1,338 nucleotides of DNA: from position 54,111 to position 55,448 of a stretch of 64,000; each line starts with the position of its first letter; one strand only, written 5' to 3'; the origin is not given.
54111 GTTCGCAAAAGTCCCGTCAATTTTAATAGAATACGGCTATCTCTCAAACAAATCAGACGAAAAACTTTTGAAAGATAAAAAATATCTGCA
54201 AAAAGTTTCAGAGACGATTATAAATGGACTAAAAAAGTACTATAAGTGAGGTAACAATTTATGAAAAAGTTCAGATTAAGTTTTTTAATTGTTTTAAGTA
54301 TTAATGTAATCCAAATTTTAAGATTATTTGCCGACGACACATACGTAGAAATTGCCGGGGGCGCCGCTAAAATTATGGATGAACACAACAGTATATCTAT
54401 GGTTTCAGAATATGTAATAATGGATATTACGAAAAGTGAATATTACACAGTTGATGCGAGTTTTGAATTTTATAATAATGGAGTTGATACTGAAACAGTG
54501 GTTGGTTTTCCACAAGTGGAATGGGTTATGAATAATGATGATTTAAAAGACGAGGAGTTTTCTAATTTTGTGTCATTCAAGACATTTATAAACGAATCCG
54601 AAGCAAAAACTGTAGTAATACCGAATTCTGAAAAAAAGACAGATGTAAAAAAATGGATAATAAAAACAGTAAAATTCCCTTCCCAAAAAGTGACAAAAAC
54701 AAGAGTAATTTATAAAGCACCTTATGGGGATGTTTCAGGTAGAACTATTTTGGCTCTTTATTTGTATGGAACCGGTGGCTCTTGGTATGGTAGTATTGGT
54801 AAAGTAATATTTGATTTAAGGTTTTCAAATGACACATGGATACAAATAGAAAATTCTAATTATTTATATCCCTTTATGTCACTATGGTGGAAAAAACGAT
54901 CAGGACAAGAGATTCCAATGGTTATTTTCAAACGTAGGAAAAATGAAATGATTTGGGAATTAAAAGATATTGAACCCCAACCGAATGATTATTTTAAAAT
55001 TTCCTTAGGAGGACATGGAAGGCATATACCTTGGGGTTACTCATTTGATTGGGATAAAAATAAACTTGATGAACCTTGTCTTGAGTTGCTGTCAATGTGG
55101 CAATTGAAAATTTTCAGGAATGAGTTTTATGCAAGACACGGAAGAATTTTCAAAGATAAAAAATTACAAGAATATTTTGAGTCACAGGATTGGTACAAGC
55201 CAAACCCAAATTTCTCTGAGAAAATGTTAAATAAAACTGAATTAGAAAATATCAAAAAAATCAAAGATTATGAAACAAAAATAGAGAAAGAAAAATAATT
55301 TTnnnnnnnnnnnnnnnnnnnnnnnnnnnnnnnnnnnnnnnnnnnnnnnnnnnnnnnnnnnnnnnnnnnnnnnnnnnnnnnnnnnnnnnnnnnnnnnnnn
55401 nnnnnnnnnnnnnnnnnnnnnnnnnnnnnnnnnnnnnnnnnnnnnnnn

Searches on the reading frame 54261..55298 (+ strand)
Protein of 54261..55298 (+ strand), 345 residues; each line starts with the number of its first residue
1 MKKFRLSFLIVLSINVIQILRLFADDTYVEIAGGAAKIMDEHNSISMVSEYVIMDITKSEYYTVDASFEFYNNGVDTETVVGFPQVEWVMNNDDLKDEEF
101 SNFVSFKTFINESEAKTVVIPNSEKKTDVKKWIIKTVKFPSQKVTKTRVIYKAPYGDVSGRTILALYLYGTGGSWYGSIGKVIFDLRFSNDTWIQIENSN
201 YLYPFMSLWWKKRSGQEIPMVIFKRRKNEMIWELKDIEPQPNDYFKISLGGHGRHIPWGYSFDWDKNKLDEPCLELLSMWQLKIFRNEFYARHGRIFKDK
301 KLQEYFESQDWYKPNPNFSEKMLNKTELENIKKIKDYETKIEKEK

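Call 78: search_protein_families(library=pfam, proteins=[window:54261-55298:+], max_evalue=0.000001)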
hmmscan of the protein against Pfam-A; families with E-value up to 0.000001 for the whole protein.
window:54261-55298:+ (345 aa): 1 family
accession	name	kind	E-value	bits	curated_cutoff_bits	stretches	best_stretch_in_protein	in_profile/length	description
PF13308.11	YARHG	-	1.4e-20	73.5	27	1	267-338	11-84/85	YARHG domain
